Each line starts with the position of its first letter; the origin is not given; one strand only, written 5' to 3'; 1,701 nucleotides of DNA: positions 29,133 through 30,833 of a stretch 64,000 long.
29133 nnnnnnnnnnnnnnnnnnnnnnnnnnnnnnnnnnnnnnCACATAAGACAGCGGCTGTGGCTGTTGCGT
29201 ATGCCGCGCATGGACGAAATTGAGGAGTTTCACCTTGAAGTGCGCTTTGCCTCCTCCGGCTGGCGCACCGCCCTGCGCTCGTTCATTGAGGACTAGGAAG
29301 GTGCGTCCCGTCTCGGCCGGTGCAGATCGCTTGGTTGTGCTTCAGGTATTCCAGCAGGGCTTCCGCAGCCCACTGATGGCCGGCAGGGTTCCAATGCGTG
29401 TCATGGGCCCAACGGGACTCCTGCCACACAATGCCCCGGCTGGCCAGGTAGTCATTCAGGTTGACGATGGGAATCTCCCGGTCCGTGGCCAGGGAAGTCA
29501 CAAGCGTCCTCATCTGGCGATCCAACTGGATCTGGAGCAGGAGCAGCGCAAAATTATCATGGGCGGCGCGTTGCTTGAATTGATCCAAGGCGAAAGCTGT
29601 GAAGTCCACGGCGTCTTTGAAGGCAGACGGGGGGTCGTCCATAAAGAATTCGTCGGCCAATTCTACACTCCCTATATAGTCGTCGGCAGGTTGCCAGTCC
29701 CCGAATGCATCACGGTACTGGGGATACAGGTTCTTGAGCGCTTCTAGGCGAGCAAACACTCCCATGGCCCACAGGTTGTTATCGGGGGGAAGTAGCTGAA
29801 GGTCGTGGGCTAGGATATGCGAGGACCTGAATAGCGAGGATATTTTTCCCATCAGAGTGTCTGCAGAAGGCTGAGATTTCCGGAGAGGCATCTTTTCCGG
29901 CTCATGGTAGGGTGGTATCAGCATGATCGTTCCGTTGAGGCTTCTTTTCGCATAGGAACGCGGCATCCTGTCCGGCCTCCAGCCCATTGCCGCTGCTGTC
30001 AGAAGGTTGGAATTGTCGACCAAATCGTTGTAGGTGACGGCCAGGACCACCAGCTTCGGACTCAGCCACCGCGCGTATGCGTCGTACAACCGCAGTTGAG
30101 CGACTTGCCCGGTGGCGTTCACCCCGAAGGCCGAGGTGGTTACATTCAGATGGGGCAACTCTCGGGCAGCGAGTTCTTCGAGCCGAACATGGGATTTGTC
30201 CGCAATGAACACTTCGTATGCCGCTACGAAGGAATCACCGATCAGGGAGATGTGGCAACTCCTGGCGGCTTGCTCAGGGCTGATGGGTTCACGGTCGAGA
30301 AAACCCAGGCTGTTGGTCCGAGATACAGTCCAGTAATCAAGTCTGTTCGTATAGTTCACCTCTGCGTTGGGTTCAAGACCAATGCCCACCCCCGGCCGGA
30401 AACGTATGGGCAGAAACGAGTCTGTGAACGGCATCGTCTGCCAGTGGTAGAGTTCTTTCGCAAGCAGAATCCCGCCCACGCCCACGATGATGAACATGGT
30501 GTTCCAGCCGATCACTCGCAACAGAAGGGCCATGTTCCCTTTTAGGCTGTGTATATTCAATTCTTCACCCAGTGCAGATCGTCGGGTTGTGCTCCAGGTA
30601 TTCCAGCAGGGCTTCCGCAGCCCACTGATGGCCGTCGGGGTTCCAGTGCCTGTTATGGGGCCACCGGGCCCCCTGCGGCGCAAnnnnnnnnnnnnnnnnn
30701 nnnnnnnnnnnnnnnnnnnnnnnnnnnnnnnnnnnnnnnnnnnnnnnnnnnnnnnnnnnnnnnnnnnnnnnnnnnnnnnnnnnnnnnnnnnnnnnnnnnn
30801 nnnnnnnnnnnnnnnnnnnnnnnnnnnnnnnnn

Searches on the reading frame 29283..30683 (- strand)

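Call 48: search_protein_families(library=pfam, proteins=[window:29283-30683:-], max_evalue=0.00001)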
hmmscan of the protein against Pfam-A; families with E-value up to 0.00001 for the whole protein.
window:29283-30683:- (466 aa): 1 family
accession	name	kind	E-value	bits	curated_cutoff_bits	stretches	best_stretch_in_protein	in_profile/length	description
PF13472.12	Lipase_GDSL_2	-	3.8e-07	31.2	32.9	0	389-437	129-177/178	GDSL-like Lipase/Acylhydrolase family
